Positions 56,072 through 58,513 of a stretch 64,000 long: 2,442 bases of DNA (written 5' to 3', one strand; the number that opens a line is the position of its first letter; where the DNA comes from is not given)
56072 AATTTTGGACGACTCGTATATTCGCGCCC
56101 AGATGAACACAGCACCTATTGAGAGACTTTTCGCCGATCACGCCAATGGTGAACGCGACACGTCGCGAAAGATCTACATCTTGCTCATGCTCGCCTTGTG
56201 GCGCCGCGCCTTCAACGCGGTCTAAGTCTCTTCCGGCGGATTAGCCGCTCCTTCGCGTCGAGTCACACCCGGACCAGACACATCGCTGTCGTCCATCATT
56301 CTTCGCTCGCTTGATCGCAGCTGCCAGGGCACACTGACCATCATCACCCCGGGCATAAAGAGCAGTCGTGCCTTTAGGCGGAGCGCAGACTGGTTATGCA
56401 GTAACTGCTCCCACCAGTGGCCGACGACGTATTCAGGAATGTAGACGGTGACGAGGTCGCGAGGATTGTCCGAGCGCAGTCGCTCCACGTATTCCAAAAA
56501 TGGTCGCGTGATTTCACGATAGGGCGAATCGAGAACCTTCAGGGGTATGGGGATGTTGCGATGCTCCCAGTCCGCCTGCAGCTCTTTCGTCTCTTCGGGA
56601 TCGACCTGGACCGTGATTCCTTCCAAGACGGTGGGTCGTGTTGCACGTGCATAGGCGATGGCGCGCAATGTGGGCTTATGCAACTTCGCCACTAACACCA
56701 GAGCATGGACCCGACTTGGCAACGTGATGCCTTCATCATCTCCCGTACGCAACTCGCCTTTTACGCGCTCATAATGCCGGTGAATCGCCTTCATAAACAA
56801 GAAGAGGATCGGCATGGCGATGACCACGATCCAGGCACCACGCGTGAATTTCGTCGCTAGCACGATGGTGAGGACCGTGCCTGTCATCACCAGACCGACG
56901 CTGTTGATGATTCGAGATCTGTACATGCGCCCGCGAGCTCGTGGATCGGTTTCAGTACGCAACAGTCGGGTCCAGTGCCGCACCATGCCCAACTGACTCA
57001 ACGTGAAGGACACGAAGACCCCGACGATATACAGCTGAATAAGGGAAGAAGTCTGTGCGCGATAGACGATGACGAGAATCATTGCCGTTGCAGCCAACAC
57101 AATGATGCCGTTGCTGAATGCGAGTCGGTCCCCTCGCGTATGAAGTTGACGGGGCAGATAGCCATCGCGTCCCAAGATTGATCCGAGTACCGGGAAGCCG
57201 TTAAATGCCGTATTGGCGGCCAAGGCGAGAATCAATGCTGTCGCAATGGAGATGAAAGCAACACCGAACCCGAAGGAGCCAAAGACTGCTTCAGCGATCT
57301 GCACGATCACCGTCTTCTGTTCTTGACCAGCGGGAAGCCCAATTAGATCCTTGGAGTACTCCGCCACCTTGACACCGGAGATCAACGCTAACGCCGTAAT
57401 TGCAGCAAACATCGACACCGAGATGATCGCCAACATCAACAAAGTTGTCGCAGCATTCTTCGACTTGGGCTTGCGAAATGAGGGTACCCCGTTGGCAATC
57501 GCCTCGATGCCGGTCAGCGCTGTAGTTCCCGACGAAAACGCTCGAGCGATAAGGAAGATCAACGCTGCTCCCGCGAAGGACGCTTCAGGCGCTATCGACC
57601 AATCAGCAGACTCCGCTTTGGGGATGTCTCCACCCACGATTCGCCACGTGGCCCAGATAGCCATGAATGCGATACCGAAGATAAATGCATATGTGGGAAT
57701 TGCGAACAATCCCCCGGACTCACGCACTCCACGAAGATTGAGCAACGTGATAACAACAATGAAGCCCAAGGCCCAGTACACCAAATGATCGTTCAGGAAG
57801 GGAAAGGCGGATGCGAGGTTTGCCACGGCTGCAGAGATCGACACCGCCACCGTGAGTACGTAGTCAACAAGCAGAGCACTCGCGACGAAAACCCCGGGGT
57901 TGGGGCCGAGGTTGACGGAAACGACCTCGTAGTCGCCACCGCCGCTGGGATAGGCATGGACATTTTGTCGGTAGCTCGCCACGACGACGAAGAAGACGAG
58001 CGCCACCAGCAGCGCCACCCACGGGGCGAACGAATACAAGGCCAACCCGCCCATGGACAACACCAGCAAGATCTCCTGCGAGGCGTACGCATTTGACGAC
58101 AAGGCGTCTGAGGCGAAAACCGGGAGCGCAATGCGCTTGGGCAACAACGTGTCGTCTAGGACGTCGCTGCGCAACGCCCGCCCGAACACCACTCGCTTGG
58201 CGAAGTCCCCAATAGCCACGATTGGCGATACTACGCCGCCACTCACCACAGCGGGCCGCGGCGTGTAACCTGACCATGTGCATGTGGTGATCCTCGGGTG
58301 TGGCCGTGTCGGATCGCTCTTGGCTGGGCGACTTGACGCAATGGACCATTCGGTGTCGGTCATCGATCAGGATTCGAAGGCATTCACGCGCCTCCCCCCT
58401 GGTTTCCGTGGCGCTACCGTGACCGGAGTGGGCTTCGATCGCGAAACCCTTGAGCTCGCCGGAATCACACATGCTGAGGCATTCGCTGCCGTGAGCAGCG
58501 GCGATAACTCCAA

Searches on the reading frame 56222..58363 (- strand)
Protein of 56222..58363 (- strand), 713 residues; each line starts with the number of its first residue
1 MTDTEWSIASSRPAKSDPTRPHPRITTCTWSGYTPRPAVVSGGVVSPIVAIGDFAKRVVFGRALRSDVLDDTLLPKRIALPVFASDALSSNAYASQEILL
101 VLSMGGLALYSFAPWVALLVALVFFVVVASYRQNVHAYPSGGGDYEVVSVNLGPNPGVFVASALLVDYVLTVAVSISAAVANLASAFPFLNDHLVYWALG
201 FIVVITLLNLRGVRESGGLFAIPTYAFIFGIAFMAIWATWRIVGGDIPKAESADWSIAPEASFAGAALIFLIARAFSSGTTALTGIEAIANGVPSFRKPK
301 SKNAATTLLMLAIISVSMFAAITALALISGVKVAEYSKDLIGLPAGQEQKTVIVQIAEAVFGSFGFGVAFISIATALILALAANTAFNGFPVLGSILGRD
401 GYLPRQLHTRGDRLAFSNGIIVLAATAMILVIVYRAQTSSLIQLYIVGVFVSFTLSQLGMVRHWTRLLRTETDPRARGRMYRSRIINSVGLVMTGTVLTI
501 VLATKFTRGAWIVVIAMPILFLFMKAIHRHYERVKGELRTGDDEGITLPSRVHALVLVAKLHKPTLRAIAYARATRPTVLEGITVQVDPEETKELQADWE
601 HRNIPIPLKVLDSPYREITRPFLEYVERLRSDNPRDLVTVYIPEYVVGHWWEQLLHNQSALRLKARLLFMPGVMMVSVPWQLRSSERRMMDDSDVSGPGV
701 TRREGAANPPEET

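Call 57: search_protein_families(library=pfam, proteins=[window:56222-58363:-], max_evalue=0.00001)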
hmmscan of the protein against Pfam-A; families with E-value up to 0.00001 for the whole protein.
window:56222-58363:- (713 aa): 1 family
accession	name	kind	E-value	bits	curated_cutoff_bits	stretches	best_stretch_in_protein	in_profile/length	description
PF13520.12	AA_permease_2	-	1.2e-29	103.9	27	1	88-501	9-404/427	Amino acid permease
